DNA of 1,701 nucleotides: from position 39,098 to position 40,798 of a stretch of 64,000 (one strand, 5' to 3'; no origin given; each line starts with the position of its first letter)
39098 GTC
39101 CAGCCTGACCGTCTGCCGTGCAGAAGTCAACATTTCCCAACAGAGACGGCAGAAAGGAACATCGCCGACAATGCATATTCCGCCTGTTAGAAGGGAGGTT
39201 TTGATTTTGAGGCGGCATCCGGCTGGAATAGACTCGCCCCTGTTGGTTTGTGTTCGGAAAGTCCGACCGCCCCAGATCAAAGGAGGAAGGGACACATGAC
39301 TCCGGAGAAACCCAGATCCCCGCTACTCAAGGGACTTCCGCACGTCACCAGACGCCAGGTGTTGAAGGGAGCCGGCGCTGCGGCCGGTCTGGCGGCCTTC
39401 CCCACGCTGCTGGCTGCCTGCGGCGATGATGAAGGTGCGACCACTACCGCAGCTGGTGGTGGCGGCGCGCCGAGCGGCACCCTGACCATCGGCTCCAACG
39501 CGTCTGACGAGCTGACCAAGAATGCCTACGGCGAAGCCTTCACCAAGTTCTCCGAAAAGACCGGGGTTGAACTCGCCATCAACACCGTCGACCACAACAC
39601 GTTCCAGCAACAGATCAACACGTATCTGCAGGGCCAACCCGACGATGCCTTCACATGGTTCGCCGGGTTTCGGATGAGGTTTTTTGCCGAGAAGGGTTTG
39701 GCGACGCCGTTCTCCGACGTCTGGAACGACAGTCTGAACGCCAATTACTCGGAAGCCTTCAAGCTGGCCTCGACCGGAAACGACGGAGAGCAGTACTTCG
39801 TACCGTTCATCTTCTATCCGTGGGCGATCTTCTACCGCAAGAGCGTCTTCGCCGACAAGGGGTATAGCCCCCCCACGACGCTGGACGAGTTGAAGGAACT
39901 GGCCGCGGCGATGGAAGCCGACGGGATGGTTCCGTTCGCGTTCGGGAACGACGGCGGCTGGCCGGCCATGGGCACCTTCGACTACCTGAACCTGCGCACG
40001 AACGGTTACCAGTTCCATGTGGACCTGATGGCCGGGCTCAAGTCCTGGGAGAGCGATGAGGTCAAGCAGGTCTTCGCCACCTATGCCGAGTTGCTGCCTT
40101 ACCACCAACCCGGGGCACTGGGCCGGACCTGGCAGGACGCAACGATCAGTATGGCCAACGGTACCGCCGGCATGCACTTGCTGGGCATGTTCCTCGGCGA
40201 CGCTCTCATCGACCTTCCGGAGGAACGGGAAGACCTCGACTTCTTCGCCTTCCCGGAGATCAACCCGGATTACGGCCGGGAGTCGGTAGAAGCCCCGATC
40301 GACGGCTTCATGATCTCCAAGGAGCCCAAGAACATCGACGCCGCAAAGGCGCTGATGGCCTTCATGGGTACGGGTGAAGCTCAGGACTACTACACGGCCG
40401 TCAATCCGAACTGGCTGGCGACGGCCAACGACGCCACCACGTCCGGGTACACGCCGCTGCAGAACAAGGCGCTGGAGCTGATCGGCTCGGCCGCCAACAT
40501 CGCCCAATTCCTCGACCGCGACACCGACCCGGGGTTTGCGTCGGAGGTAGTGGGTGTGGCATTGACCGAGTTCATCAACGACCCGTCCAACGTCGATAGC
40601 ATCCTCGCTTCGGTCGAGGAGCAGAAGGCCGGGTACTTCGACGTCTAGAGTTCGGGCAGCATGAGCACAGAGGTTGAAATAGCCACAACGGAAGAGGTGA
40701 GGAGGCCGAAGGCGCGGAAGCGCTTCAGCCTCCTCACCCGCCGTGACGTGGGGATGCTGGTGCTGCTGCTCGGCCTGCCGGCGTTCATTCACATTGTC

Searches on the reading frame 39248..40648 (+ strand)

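Call 71: search_protein_families(library=pfam, proteins=[window:39248-40648:+], max_evalue=0.0001)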
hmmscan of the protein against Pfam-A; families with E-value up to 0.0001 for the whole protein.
window:39248-40648:+ (466 aa): 2 families
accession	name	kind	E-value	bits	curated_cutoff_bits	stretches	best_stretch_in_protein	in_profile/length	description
PF01547.30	SBP_bac_1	-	4.7e-30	106.1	26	1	93-379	9-306/307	Bacterial extracellular solute-binding protein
PF10518.14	TAT_signal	-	8.1e-05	22.8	22.7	1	33-52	2-21/21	TAT (twin-arginine translocation) pathway signal sequence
